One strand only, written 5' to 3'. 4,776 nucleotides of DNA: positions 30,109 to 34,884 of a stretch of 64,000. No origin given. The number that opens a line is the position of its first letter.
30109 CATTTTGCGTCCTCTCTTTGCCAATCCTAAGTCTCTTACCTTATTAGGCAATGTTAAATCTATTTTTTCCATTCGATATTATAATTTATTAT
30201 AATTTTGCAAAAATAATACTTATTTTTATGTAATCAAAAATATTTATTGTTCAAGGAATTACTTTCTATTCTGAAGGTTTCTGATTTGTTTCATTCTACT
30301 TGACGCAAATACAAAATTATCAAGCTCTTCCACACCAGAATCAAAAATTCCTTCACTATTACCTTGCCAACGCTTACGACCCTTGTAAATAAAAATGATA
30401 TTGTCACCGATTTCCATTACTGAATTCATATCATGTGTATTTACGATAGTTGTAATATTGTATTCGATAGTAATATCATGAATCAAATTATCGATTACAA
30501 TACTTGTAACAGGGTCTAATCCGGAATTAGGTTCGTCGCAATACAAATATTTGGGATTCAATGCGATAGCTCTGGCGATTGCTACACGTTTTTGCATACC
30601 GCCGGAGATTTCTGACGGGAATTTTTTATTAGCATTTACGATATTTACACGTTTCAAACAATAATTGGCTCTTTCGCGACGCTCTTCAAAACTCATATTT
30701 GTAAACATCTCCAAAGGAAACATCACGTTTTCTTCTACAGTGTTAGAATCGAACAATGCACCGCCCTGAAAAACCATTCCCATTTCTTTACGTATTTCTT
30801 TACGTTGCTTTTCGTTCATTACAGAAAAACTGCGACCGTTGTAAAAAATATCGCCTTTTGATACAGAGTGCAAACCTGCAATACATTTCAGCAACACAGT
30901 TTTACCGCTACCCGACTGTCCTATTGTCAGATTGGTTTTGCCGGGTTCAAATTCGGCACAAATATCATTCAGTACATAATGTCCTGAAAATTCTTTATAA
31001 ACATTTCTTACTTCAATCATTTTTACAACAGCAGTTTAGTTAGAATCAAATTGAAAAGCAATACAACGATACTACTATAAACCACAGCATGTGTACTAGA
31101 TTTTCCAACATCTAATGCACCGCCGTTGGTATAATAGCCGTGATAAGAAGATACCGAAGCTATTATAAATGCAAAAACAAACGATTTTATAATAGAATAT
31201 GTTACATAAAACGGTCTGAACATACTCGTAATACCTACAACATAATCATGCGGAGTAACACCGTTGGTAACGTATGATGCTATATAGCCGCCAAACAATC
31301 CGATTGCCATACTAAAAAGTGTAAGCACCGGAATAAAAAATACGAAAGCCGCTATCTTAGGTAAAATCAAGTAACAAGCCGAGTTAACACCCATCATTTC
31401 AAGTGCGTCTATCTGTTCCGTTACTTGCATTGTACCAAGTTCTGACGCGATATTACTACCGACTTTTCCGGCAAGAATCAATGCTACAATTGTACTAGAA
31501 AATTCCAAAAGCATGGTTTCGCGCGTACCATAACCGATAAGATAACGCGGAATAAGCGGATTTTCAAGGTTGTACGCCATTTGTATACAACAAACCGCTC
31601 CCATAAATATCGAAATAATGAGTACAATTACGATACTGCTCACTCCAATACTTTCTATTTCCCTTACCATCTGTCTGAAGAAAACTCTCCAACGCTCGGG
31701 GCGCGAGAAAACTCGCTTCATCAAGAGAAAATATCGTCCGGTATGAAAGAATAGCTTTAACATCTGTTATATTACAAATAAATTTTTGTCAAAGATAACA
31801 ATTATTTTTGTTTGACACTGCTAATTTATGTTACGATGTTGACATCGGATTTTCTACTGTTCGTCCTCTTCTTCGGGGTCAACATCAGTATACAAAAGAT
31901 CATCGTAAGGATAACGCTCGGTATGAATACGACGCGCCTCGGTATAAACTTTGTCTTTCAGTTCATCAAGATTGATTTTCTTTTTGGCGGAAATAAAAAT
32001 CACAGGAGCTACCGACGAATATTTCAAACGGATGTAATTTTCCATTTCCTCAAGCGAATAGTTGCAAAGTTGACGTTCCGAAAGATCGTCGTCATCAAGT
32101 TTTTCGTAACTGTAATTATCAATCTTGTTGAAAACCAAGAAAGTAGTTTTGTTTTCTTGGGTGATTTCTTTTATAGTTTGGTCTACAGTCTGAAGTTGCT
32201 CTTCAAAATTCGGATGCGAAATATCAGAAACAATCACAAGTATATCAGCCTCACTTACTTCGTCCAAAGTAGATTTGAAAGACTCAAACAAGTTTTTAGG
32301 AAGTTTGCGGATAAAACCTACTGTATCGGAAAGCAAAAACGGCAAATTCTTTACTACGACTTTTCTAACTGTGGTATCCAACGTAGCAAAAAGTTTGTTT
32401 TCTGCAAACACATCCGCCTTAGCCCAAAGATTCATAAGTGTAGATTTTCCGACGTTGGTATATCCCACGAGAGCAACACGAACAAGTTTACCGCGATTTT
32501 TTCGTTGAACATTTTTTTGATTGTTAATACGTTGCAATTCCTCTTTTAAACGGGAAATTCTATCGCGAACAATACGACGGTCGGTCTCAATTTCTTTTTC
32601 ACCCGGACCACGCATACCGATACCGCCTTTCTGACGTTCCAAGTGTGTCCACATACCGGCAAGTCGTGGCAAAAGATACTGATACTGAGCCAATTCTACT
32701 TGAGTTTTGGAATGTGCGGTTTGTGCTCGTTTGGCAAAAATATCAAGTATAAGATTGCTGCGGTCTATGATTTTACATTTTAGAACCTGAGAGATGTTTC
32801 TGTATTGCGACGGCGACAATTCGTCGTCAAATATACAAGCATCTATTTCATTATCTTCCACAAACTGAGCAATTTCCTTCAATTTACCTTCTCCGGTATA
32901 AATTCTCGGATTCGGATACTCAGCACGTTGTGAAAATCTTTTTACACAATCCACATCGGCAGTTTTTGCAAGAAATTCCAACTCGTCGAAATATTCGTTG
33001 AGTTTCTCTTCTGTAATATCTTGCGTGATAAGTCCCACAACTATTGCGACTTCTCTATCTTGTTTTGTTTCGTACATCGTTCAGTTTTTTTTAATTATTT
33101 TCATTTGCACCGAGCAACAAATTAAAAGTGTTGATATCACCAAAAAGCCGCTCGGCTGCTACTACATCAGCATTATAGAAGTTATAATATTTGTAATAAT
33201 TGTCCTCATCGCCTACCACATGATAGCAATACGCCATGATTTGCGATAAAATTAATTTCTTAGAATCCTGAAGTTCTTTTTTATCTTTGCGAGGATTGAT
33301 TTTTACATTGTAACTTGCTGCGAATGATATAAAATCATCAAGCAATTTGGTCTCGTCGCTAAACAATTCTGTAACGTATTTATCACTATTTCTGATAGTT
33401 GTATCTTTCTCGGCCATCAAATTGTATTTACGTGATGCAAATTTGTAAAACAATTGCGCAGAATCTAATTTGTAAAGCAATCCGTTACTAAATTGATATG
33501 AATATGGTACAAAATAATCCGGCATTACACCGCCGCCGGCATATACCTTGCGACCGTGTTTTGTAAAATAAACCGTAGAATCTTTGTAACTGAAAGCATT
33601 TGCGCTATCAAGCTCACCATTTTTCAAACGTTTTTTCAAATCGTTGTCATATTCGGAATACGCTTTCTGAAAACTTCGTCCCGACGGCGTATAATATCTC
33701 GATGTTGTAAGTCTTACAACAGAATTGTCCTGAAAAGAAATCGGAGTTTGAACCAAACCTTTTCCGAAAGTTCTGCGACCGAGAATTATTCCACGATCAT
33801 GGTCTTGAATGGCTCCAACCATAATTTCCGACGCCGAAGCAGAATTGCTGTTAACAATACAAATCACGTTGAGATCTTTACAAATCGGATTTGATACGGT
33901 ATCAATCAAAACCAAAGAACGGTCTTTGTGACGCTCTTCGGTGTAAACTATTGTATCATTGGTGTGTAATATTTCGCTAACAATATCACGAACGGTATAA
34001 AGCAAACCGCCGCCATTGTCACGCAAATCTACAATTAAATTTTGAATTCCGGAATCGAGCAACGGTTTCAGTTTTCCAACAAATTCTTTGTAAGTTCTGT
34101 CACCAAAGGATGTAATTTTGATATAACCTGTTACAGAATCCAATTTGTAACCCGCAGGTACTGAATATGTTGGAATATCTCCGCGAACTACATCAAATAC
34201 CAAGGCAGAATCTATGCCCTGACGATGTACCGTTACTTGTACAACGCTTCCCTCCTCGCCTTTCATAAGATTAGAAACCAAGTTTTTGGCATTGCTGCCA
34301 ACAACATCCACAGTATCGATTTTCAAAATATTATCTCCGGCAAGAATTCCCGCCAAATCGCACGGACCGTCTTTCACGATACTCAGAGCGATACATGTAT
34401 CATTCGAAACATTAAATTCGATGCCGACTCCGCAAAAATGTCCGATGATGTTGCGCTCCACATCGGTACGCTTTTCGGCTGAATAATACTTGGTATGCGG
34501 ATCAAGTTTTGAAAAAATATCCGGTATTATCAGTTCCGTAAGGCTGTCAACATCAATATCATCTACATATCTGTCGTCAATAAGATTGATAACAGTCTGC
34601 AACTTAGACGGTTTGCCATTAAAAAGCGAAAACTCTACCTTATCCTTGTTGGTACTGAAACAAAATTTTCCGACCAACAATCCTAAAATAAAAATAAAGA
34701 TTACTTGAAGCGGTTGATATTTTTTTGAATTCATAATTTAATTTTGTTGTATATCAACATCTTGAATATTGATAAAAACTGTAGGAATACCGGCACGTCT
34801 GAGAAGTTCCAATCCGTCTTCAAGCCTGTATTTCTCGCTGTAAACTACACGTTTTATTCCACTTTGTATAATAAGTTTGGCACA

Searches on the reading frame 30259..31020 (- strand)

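Call 73: search_protein_families(library=pfam, proteins=[window:30259-31020:-], max_evalue=0.00001)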
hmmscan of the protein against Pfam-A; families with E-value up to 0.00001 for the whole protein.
window:30259-31020:- (253 aa): 1 family
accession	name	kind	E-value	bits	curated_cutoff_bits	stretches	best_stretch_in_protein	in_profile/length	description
PF00005.33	ABC_tran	-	7.9e-30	104.7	25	1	17-165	1-136/137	ABC transporter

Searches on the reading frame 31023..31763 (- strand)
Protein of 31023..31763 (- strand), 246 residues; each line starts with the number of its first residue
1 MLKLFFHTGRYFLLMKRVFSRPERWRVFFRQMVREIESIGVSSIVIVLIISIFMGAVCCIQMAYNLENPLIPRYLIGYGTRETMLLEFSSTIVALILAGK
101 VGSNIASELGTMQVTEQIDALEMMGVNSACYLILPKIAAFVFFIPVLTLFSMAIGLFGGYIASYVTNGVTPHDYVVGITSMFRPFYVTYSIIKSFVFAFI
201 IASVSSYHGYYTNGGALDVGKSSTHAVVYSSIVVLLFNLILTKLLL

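Call 73: search_protein_families(library=pfam, proteins=[window:31023-31763:-], max_evalue=0.00001)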
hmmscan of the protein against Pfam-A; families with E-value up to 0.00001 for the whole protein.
window:31023-31763:- (246 aa): 1 family
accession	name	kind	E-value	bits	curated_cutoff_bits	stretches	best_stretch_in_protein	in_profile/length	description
PF02405.21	MlaE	-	4e-68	229.6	22.5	1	32-243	1-211/212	Permease MlaE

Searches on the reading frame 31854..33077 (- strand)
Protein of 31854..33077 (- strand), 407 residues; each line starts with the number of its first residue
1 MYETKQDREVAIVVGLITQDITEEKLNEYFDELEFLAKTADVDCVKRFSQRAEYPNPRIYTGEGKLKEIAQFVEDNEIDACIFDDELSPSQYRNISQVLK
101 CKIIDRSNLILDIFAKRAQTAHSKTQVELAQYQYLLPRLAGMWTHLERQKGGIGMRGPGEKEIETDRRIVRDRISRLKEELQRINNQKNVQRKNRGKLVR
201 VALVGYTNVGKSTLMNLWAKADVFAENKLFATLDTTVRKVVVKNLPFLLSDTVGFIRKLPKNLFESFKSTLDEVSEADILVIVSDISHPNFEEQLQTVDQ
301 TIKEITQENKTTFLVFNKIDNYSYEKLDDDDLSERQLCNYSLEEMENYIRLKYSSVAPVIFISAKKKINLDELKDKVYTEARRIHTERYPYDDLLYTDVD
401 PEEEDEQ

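Call 73: search_protein_families(library=pfam, proteins=[window:31854-33077:-], max_evalue=0.00001)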
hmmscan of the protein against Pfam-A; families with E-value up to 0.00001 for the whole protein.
window:31854-33077:- (407 aa): 6 families
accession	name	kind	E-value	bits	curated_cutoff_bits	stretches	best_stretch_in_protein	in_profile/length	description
PF13167.11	GTP-bdg_N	-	1.5e-32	112.4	25.4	1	28-115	2-89/89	GTP-binding GTPase N-terminal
PF16360.10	GTP-bdg_M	-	5.8e-32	110.5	29.5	1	117-195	1-79/79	GTP-binding GTPase Middle Region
PF01926.29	MMR_HSR1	-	4.5e-21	75.5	21.9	1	200-318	1-113/113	50S ribosome-binding GTPase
PF03193.22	RsgA_GTPase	-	2.1e-06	28.1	30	0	274-376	20-103/174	RsgA GTPase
PF00071.28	Ras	-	2.8e-06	27.5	21.6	1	201-379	2-158/162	Ras family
PF00009.33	GTP_EFTU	-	6.3e-06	26.3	26.5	0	273-379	89-184/188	Elongation factor Tu GTP binding domain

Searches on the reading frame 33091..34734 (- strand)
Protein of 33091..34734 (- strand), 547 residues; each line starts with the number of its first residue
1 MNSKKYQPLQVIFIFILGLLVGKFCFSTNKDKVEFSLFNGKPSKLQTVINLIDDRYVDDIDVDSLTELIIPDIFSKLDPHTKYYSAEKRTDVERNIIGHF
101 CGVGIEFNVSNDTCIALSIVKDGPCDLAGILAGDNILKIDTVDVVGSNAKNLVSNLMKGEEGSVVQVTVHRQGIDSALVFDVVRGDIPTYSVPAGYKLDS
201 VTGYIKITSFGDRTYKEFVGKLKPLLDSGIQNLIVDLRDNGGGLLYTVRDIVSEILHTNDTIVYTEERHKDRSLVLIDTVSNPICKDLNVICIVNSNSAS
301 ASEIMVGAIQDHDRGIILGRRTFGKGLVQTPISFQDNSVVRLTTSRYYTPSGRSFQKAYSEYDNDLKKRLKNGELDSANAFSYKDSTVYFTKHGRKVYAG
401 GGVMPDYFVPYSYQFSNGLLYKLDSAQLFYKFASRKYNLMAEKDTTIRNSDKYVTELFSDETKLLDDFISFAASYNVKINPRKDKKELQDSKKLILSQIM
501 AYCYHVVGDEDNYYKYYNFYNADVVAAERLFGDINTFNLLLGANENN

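Call 73: search_protein_families(library=pfam, proteins=[window:33091-34734:-], max_evalue=0.00001)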
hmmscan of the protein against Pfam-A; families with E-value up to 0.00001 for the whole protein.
window:33091-34734:- (547 aa): 2 families
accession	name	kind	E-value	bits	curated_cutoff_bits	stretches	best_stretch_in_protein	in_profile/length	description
PF03572.23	Peptidase_S41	-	2.2e-44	151.4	24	1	202-358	2-157/165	Peptidase family S41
PF13180.12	PDZ_2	-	1.1e-10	42.1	27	1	103-174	3-72/80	PDZ domain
